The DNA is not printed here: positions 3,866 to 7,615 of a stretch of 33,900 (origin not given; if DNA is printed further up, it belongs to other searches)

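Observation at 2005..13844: Integrase-less tRNA-fMet island whose entire cargo is a nuclease/phosphohydrolase trio (candidate undescribed system)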

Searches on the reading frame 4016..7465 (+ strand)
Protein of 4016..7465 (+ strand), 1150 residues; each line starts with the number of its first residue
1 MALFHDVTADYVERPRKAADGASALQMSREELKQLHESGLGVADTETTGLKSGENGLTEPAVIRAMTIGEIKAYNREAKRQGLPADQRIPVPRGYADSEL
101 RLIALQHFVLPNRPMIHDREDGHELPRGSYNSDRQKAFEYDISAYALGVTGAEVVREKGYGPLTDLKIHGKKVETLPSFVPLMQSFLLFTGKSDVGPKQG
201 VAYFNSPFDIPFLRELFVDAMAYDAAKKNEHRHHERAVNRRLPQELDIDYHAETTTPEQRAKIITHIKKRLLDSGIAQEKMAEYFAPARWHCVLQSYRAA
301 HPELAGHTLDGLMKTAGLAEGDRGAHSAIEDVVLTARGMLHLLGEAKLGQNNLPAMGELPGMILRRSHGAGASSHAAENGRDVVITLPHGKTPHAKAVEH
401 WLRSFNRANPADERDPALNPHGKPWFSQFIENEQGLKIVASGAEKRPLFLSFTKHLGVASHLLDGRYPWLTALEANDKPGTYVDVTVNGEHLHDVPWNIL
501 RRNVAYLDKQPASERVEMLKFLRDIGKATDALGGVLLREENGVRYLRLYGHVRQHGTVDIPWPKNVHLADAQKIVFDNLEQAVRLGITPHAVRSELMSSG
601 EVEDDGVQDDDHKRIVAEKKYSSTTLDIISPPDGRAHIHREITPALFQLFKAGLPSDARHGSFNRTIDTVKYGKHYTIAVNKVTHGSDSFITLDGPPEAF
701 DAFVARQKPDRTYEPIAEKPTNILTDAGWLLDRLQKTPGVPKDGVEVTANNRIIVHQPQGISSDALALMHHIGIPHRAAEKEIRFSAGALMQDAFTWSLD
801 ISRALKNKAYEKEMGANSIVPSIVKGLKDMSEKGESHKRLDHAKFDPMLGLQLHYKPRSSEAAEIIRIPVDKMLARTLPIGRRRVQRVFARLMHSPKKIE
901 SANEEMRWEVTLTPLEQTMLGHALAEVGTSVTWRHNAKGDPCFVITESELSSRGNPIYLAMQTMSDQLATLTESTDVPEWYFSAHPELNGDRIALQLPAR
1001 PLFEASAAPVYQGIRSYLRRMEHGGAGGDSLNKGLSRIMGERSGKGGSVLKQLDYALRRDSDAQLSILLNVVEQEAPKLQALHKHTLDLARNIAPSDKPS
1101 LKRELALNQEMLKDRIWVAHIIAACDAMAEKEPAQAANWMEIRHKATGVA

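Call 49: search_protein_representatives(alignment_id=A4)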
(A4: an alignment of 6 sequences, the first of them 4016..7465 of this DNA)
Query: 6 sequences, 1139 profile positions. Proteins with E-value up to 0.001 (for the whole library): 40; up to 1e-10: 37; up to 1e-30: 33. The best 40 are listed.
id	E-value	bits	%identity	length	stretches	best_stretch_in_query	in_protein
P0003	0.0e+00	1898.3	-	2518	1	1-1138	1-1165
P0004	0.0e+00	1885.0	-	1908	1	1-1139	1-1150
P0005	0.0e+00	1305.3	-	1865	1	1-1138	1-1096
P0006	0.0e+00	1261.8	-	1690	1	1-1135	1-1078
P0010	6.4e-241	818.9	-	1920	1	566-1138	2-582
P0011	9.9e-234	795.1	-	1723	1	3-1133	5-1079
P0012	7.1e-225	765.8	-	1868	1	4-1133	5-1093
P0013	2.1e-216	737.7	-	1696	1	6-1134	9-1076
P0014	8.1e-213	725.8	-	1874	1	2-1121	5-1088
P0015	3.2e-204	697.4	-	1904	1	3-1120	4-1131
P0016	1.3e-195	668.8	-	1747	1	5-1126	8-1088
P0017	5.8e-191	653.5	-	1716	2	3-799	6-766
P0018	8.4e-190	649.6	-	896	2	273-829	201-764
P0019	5.3e-189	647.0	-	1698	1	21-1117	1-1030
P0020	6.0e-184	630.2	-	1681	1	4-977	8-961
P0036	8.3e-51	189.3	-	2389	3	26-319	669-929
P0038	1.3e-37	145.6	-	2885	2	273-866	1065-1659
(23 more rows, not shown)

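Call 52: find_encoding_contigs(protein=P0036, flank=10000, max_places=4)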
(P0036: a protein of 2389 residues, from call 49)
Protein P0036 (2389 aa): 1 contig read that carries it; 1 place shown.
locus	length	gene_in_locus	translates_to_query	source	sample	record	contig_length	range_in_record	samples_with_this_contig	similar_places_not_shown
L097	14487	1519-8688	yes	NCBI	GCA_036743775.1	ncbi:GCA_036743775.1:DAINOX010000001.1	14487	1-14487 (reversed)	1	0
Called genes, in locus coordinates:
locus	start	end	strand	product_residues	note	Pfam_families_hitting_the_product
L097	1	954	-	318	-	?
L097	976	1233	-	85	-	-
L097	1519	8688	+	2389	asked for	PF01368:DHH, PF02272:DHHA1, PF17768:RecJ_OB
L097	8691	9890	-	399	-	PF00005:ABC_tran, PF13304:AAA_21 (faint), PF12857:TOBE_3 (weak)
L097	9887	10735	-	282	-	PF00528:BPD_transp_1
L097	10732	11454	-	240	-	PF00528:BPD_transp_1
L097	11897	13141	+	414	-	PF02784:Orn_Arg_deC_N, PF00278:Orn_DAP_Arg_deC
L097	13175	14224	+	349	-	PF01916:DS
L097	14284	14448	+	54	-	-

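Call 67: find_related_loci(query=A4, collection=viral_contigs, flank=10000)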
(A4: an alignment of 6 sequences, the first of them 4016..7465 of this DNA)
Query A4 (1150 aa) in viral_contigs; peptide patterns used: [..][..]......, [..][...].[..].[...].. (x = any residue, [..] = any of these).
132 stretches matched a pattern, but none encodes a relative of the query by tblastn (E <= 1e-3).

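Call 72: find_encoding_contigs(protein=P0038, flank=8000, max_places=2)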
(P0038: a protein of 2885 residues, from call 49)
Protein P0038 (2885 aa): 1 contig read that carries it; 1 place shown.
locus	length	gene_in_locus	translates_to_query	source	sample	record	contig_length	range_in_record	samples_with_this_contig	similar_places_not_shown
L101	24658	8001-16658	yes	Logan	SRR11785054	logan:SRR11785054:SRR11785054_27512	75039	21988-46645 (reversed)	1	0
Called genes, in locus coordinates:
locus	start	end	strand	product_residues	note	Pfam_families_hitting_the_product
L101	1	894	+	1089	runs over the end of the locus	PF17210:SdrD_B (faint)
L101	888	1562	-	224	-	-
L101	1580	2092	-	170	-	-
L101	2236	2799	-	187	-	PF14352:DUF4402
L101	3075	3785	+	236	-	PF12844:HTH_19, PF13443:HTH_26 (weak), PF01381:HTH_3, PF00072:Response_reg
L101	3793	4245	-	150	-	PF00072:Response_reg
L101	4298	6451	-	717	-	PF00989:PAS (faint), PF13188:PAS_8 (faint), PF08447:PAS_3, PF13426:PAS_9, PF08447:PAS_3, PF08448:PAS_4, PF00512:HisKA, PF02518:HATPase_c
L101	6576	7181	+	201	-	PF01292:Ni_hydr_CYTB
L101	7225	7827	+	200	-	PF00881:Nitroreductase, PF14512:TM1586_NiRdase (faint)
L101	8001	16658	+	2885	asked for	PF01368:DHH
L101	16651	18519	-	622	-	PF13667:ThiC-associated, PF01964:ThiC_Rad_SAM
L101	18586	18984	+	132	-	-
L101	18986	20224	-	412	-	PF00202:Aminotran_3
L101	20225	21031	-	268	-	PF04055:Radical_SAM, PF06968:BATS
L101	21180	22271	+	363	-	PF00155:Aminotran_1_2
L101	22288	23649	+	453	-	PF20154:LNT_N, PF00795:CN_hydrolase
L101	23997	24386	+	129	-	PF13560:HTH_31 (weak), PF01381:HTH_3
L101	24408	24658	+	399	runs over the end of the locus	PF00438:S-AdoMet_synt_N, PF02772:S-AdoMet_synt_M, PF02773:S-AdoMet_synt_C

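Call 73: find_encoding_contigs(protein=P0013, flank=10000, max_places=2)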
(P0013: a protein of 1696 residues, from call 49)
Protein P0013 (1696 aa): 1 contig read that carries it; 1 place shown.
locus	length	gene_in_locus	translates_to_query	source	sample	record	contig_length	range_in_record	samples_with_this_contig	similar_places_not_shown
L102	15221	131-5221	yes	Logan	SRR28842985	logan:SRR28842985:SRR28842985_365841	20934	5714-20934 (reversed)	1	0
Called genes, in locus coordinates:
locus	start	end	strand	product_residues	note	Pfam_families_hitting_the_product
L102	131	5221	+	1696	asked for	-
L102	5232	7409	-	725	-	-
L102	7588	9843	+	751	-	PF01368:DHH, PF02272:DHHA1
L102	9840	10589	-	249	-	PF04391:DUF533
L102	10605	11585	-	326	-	PF03741:TerC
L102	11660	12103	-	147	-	PF08332:CaMKII_AD, PF13474:SnoaL_3, PF14534:DUF4440, PF12680:SnoaL_2 (weak), PF27546:MICAH (weak)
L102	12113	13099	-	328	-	PF05982:Sbt_1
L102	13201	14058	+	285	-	PF00126:HTH_1, PF03466:LysR_substrate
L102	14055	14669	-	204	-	PF04832:SOUL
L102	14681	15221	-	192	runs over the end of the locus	-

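Call 105: search_protein_families(library=padloc, proteins=[L102:5232-7409:-, P0036, P0013], max_evalue=0.001)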
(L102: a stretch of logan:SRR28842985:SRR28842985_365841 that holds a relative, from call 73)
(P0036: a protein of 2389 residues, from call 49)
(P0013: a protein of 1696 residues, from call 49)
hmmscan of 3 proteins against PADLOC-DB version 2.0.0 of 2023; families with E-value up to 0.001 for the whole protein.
L102:5232-7409:- (725 aa): 0 families

P0036 (2389 aa): 1 family
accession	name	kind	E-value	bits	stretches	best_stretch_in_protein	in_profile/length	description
PDLC01247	DEDDh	-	1e-06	27.4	0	795-935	53-132/139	"CAS-I,CAS-II,CAS-III,CAS-IV,CAS-V,CAS-VI; associated"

P0013 (1696 aa): 1 family
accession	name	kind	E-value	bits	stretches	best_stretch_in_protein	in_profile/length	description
PDLC01247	DEDDh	-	4.1e-08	32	0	146-301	57-138/139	"CAS-I,CAS-II,CAS-III,CAS-IV,CAS-V,CAS-VI; associated"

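Call 112: search_protein_families(library=ncbifam, proteins=[L102:7588-9843:+], max_evalue=1e-10)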
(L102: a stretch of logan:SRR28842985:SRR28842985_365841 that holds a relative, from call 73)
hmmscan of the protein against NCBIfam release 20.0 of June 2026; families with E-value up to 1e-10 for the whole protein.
L102:7588-9843:+ (751 aa): 3 families
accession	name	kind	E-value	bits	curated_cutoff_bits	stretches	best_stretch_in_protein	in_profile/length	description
TIGR00644.1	recJ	equivalog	2.4e-93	313.3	396.9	2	69-357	31-303/546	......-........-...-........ exonuclease RecJ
NF008290.0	PRK11070.1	equivalog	4.1e-59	200.6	900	2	69-331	48-299/577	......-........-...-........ exonuclease RecJ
NF053576.1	RecJ_archaeal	equivalog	1.9e-15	56.7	360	0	451-549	348-448/452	RecJ family nuclease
